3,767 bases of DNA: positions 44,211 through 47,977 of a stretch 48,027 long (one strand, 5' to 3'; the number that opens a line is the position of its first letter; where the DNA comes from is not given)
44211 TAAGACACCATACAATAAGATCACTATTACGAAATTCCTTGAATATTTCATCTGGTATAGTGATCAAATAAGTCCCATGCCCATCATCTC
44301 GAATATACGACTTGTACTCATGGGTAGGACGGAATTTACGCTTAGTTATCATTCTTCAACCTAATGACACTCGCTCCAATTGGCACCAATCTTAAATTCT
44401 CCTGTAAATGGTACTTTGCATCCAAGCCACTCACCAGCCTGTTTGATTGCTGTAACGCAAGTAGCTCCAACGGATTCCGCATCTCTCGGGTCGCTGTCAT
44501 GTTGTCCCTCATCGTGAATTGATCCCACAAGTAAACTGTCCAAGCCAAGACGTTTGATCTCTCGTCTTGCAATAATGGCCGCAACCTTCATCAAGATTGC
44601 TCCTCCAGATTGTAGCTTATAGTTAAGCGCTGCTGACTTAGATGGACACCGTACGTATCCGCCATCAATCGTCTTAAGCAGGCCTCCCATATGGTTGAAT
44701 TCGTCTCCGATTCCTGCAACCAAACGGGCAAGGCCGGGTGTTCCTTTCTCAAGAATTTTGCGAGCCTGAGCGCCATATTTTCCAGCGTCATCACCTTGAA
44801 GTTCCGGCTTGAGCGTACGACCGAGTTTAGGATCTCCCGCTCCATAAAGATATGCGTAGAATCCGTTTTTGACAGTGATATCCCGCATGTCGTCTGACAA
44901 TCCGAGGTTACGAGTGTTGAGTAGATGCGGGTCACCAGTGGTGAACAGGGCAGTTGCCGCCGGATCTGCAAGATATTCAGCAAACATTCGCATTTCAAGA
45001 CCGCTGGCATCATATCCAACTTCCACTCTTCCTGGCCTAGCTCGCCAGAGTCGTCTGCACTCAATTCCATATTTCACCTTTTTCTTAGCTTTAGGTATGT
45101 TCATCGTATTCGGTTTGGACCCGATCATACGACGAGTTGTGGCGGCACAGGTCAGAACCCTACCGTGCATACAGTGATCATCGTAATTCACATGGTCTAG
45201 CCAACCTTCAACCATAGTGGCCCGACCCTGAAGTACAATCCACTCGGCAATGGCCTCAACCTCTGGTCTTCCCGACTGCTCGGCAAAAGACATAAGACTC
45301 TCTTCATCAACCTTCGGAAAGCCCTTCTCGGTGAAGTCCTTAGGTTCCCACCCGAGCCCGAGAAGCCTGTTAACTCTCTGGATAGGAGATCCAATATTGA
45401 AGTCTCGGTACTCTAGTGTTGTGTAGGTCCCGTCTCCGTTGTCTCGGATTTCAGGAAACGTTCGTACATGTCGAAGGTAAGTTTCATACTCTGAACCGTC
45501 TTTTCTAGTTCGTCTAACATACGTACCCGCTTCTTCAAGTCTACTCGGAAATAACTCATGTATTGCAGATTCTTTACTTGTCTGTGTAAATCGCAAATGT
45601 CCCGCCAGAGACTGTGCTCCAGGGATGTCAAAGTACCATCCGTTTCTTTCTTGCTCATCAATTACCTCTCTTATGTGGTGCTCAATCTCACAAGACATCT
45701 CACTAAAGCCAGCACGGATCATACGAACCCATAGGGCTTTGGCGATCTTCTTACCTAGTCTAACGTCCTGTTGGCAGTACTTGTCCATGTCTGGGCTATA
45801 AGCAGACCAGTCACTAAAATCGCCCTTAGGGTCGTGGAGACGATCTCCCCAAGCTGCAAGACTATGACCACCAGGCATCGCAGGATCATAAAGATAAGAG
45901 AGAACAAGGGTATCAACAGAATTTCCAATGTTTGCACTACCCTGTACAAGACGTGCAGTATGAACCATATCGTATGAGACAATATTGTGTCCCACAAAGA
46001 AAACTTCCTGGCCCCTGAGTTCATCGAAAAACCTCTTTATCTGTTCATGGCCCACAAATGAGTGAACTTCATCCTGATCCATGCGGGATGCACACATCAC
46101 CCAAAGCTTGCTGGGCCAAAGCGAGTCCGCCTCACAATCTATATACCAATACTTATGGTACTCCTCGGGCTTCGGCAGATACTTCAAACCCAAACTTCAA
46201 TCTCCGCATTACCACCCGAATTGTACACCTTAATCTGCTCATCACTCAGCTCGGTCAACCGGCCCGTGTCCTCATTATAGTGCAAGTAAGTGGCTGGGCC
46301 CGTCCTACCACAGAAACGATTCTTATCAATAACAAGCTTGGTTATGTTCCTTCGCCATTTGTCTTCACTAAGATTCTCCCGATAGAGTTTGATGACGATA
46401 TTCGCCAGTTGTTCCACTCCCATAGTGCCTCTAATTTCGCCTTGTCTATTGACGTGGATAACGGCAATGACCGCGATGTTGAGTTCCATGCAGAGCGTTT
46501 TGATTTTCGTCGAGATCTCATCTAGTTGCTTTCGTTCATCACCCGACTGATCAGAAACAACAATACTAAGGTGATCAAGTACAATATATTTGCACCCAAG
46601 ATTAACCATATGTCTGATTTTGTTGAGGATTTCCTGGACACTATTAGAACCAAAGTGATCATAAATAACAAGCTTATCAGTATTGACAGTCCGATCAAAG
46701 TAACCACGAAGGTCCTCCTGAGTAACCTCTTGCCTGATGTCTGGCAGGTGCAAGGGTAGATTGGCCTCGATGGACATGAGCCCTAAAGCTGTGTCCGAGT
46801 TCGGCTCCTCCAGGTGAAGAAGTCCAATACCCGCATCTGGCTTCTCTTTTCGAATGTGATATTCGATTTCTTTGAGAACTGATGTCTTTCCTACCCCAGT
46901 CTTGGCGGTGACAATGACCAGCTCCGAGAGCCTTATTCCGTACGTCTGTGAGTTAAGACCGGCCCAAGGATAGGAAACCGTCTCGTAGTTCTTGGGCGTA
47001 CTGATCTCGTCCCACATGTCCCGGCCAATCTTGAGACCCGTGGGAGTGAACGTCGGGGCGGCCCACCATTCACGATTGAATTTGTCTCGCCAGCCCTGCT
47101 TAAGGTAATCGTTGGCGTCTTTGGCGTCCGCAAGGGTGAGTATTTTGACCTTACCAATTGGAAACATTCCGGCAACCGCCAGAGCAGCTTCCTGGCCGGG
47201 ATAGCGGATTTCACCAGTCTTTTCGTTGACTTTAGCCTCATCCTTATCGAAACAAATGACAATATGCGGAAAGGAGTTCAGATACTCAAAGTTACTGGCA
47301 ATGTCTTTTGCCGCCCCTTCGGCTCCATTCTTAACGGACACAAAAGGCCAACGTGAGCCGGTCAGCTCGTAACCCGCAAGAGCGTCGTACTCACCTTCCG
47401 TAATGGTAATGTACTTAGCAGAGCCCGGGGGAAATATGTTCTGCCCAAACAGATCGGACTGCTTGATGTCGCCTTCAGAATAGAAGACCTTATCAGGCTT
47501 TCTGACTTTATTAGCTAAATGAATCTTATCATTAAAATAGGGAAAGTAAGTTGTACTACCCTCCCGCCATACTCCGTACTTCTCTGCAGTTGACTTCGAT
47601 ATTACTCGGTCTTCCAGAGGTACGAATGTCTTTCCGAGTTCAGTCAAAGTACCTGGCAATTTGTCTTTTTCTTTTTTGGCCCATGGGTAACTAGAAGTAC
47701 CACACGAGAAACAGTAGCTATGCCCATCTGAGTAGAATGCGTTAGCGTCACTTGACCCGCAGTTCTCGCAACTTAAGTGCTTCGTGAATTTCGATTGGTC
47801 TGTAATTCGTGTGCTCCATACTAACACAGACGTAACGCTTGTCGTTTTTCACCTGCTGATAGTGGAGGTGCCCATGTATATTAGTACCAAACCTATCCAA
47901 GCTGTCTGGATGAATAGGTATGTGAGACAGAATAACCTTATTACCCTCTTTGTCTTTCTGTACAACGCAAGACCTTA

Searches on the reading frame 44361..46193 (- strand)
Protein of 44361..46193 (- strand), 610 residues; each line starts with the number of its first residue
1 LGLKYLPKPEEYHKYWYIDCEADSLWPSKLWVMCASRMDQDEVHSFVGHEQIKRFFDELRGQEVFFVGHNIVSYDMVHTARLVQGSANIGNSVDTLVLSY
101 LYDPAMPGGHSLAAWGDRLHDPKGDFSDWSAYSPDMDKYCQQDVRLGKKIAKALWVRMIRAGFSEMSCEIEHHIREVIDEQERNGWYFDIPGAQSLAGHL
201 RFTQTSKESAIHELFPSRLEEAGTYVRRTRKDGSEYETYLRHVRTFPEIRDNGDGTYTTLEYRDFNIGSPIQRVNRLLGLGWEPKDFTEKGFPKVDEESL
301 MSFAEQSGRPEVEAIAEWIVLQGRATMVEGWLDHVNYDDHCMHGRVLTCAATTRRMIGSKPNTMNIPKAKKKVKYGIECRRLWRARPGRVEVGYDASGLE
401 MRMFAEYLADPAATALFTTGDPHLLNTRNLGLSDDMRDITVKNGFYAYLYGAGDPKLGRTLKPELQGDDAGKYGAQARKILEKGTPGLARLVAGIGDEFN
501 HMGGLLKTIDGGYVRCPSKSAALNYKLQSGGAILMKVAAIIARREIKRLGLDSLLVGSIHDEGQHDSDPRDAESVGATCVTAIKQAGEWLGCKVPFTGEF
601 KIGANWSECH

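Call 9: search_protein_families(library=pfam, proteins=[window:44361-46193:-], max_evalue=0.01)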
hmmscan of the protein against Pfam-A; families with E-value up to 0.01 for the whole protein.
window:44361-46193:- (610 aa): 1 family
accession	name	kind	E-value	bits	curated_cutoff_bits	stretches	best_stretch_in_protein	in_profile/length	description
PF00476.26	DNA_pol_A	-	1.4e-25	90.5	34.3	2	258-462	24-231/381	DNA polymerase family A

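Call 10: search_protein_families(library=phrogs, proteins=[window:44361-46193:-], max_evalue=0.001)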
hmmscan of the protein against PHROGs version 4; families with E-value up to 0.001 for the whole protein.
window:44361-46193:- (610 aa): 8 families
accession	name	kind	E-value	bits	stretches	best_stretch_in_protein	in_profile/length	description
phrog_17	-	DNA, RNA and nucleotide metabolism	3.3e-94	317.9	1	11-609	668-1233/1445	DNA polymerase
phrog_15971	-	DNA, RNA and nucleotide metabolism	2.8e-54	185.7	1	168-610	4-376/376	DNA polymerase I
phrog_6375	-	DNA, RNA and nucleotide metabolism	5.5e-14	53.6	2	449-560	1-126/204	DNA polymerase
phrog_24147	-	DNA, RNA and nucleotide metabolism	2.4e-13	51.1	1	522-610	5-93/93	DNA polymerase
phrog_403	-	DNA, RNA and nucleotide metabolism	5.1e-08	33.2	1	33-149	103-241/321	DNA polymerase exonuclease subunit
phrog_38876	-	DNA, RNA and nucleotide metabolism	1.8e-05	26.2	1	106-151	41-90/111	DNA polymerase exonuclease subunit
phrog_2573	-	DNA, RNA and nucleotide metabolism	2.9e-05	24.4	1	521-605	183-273/336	DNA polymerase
phrog_8888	-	DNA, RNA and nucleotide metabolism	0.00036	21.6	0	575-610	260-295/295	DNA polymerase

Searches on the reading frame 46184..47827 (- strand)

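Call 9: search_protein_families(library=pfam, proteins=[window:46184-47827:-], max_evalue=0.01)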
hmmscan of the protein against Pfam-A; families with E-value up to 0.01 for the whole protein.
window:46184-47827:- (547 aa): 5 families
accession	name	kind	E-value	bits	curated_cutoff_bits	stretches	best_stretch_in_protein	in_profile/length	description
PF03796.21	DnaB_C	-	5.7e-25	88.6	27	1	289-519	7-248/255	DnaB-like helicase C terminal domain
PF13481.12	AAA_25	-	7.2e-07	29.5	27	1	299-463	31-194/195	AAA domain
PF13155.12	Toprim_2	-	0.00024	21.8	22.1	1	142-242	2-88/88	Toprim-like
PF13401.12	AAA_22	-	0.0087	16.8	27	0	303-410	7-110/130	AAA domain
PF06745.19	ATPase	-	0.0097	15.7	26.6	0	392-505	99-207/231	KaiC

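Call 10: search_protein_families(library=phrogs, proteins=[window:46184-47827:-], max_evalue=0.001)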
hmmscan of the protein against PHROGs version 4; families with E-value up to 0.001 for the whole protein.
window:46184-47827:- (547 aa): 4 families
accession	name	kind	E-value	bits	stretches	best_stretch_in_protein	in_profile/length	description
phrog_239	-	DNA, RNA and nucleotide metabolism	1.5e-148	498.1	1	10-534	35-606/801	DNA primase/helicase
phrog_19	-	DNA, RNA and nucleotide metabolism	5e-32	112.5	1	270-530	317-584/621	DnaB-like replicative helicase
phrog_243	-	DNA, RNA and nucleotide metabolism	4e-14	53.2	1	285-529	19-270/273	DnaB-like replicative helicase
phrog_11530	-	unknown function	1.3e-07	32.7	1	384-511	4-143/184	-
